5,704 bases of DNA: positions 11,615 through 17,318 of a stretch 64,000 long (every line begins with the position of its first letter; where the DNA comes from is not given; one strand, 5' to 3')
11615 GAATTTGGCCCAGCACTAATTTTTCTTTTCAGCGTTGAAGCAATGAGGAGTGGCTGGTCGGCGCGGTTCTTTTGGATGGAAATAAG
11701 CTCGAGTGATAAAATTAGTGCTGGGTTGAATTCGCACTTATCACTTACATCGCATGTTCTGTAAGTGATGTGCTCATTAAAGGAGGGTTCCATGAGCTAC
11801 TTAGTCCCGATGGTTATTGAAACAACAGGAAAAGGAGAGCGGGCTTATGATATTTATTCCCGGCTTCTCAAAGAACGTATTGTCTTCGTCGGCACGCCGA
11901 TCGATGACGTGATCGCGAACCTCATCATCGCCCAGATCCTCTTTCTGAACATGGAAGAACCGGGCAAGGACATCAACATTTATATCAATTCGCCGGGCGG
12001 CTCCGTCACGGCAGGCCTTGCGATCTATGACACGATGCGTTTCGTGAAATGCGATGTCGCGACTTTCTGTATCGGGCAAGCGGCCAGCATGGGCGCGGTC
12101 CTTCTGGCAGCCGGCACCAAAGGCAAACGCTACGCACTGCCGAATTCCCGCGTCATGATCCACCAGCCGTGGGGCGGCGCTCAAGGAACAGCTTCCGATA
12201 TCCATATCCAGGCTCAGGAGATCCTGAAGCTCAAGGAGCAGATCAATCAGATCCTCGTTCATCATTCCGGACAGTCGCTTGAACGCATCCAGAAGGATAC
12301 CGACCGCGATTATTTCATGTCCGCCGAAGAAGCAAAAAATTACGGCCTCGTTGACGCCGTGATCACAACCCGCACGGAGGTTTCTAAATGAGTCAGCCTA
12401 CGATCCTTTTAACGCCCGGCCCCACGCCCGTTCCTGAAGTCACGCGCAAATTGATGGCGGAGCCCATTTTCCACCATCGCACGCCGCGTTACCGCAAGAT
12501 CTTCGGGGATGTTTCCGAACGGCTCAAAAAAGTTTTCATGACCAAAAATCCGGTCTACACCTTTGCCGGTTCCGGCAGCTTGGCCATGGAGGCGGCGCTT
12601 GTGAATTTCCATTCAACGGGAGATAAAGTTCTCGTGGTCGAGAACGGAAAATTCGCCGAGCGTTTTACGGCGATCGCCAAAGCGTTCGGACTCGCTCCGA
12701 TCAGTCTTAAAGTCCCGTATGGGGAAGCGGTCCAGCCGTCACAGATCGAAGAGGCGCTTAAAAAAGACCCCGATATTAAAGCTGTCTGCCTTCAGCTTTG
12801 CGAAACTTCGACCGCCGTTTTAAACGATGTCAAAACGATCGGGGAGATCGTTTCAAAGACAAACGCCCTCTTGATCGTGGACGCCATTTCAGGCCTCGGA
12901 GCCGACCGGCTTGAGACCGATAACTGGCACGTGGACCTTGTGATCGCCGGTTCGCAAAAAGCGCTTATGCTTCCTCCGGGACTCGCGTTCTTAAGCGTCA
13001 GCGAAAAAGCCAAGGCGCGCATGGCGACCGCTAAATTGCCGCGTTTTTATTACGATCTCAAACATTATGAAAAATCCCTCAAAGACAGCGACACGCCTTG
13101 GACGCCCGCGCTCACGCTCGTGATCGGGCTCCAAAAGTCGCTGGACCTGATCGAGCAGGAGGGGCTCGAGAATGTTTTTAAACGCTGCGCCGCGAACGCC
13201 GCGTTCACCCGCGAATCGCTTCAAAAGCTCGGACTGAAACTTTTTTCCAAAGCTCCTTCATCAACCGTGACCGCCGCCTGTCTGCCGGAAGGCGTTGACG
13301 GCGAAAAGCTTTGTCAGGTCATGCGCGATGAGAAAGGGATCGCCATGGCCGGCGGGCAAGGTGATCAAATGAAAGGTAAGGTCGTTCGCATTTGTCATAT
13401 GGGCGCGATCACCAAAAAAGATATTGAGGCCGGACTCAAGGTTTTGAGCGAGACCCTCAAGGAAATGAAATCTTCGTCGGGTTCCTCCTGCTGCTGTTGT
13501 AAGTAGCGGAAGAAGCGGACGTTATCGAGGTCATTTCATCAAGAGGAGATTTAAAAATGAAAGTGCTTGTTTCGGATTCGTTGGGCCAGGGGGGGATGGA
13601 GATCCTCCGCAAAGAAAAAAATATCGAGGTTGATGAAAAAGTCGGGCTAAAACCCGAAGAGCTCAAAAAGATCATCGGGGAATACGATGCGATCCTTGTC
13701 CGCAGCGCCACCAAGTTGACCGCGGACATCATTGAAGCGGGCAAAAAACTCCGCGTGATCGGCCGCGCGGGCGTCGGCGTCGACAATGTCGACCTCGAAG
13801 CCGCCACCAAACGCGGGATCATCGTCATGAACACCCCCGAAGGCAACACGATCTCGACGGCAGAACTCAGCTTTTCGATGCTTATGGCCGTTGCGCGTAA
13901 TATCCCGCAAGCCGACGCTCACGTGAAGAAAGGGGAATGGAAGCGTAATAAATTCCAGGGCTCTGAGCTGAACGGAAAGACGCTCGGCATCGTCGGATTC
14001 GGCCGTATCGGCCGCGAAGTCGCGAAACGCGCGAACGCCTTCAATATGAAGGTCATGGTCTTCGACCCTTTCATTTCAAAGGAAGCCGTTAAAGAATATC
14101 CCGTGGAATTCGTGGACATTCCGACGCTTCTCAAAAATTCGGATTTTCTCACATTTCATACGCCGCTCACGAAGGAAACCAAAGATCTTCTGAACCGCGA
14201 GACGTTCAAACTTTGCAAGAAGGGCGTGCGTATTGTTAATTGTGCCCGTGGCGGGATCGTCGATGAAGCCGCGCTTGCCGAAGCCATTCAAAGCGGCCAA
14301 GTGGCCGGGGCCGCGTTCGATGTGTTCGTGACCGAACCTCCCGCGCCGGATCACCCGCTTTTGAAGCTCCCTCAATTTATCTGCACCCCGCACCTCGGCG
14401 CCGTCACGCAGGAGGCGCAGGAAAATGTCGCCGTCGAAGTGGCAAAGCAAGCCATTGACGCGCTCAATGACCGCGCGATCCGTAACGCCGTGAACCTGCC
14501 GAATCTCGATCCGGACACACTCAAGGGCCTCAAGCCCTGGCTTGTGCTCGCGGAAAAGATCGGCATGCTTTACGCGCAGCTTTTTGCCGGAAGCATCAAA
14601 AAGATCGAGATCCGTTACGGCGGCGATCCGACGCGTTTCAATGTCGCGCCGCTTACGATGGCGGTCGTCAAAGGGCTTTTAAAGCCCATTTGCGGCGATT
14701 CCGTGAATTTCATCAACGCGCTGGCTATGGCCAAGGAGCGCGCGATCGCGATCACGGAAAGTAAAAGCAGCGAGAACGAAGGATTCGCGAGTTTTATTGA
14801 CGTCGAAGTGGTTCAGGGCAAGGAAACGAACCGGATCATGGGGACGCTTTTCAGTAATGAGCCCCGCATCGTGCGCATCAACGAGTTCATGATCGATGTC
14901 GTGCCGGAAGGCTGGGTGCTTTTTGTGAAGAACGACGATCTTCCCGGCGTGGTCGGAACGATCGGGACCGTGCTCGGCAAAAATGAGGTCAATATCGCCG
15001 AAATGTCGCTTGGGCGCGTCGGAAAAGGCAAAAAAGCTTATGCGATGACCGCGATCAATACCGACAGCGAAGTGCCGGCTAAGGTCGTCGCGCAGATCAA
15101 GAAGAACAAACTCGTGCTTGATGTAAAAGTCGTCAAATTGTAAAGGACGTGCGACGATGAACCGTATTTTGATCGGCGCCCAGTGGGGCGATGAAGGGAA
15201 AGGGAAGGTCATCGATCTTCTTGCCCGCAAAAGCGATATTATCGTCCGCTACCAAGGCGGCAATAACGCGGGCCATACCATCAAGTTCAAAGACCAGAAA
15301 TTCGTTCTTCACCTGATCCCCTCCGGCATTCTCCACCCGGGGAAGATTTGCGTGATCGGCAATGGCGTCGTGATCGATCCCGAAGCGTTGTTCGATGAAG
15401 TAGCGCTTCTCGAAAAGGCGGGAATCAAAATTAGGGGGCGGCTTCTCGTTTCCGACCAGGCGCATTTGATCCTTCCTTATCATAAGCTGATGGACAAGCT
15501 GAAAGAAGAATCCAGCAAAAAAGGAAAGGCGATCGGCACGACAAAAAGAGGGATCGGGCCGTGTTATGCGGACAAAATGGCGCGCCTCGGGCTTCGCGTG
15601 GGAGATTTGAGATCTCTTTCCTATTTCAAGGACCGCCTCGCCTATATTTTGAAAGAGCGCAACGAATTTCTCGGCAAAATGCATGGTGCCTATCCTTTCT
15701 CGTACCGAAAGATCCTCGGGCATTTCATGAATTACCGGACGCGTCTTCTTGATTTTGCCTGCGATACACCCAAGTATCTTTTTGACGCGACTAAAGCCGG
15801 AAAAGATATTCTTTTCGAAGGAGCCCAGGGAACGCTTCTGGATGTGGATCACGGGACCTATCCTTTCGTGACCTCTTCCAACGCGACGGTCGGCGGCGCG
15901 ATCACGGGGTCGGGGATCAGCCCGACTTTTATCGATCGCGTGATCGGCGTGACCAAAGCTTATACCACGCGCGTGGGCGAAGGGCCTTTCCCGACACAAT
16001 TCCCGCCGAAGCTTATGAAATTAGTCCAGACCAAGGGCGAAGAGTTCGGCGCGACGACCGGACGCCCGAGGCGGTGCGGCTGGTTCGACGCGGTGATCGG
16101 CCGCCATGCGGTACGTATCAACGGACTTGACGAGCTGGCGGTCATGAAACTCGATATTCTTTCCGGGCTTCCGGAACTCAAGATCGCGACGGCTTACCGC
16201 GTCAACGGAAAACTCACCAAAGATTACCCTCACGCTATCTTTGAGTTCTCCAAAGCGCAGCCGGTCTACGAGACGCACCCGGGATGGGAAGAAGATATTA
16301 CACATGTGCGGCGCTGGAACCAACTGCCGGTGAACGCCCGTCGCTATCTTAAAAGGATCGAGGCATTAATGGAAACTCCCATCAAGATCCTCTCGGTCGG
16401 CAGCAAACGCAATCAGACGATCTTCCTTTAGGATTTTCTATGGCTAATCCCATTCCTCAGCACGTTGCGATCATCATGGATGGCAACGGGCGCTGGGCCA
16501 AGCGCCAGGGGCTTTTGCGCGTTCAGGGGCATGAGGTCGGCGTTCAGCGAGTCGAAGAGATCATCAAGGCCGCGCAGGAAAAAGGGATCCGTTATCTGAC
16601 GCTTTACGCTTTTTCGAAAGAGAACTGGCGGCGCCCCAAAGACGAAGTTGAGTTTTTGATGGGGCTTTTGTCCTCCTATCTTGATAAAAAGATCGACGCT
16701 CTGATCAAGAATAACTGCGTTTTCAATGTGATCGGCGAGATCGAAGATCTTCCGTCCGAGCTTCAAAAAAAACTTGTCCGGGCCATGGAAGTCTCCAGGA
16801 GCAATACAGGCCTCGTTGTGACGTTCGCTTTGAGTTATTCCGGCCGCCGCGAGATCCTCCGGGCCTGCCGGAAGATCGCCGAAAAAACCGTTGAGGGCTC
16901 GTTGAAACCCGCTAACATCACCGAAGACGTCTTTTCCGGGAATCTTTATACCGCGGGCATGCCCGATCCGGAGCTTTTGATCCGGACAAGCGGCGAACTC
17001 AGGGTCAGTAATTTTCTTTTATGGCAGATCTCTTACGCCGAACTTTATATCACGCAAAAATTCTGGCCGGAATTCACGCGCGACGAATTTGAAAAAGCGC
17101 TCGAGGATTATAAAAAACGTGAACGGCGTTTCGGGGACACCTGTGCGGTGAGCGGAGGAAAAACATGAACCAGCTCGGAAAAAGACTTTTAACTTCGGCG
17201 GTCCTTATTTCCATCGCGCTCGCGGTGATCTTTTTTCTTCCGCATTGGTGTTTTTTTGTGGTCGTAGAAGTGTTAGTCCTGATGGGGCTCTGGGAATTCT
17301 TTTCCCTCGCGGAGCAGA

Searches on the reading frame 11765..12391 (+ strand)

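Call 13: search_protein_families(library=pfam, proteins=[window:11765-12391:+], max_evalue=0.001)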
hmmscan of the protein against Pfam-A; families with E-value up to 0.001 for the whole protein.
window:11765-12391:+ (208 aa): 1 family
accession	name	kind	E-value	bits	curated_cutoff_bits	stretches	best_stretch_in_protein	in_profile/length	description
PF00574.28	CLP_protease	-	2.7e-87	291.8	20.2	1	23-202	2-181/182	Clp protease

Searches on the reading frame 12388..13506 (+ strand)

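Call 13: search_protein_families(library=pfam, proteins=[window:12388-13506:+], max_evalue=0.001)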
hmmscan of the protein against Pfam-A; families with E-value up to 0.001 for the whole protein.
window:12388-13506:+ (372 aa): 3 families
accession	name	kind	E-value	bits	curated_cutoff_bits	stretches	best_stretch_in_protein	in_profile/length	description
PF00266.25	Aminotran_5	-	1.7e-23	83.7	21.5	1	29-324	35-339/371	Aminotransferase class-V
PF00155.27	Aminotran_1_2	-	3.1e-06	27.1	19.7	1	56-352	66-360/361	Aminotransferase class I and II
PF01053.26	Cys_Met_Meta_PP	-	0.00057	19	27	1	60-167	73-175/381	Cys/Met metabolism PLP-dependent enzyme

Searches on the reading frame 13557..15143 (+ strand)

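Call 13: search_protein_families(library=pfam, proteins=[window:13557-15143:+], max_evalue=0.001)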
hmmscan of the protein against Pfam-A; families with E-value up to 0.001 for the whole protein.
window:13557-15143:+ (528 aa): 5 families
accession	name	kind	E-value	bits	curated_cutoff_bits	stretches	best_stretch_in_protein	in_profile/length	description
PF02826.25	2-Hacid_dh_C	-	9e-68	227.6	25.1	1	106-281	1-178/178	D-isomer specific 2-hydroxyacid dehydrogenase, NAD binding domain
PF00389.36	2-Hacid_dh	-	2e-38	131.6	24.6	1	3-313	1-134/134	D-isomer specific 2-hydroxyacid dehydrogenase, catalytic domain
PF19304.4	PGDH_inter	-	6.7e-33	113.8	27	1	325-442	2-119/119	D-3-phosphoglycerate dehydrogenase intervening domain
PF01842.31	ACT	-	4.8e-09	36.3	27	1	454-516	2-63/66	ACT domain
PF22629.2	ACT_AHAS_ss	-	0.00085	19.9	27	0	460-520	6-65/67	AHAS small subunit-like ACT domain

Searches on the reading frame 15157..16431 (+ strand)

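Call 13: search_protein_families(library=pfam, proteins=[window:15157-16431:+], max_evalue=0.001)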
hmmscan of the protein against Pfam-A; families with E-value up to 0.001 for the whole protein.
window:15157-16431:+ (424 aa): 1 family
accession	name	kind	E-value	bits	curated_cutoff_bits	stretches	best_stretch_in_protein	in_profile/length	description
PF00709.27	Adenylsucc_synt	-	4.2e-179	596.1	27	1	4-422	1-416/416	Adenylosuccinate synthetase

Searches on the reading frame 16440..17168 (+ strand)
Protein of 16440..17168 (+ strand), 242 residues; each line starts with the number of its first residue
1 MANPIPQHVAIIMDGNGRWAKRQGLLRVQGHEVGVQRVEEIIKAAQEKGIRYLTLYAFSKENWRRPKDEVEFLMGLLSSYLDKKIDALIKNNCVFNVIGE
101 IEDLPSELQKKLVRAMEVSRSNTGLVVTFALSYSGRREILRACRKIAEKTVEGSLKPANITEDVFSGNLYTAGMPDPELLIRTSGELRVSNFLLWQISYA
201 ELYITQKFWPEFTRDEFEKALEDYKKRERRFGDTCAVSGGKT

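Call 13: search_protein_families(library=pfam, proteins=[window:16440-17168:+], max_evalue=0.001)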
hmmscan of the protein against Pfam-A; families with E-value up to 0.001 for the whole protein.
window:16440-17168:+ (242 aa): 1 family
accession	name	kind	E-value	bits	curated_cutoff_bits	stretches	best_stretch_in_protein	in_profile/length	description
PF01255.24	Prenyltransf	-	2.3e-83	279.5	27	1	12-232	1-219/219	Putative undecaprenyl diphosphate synthase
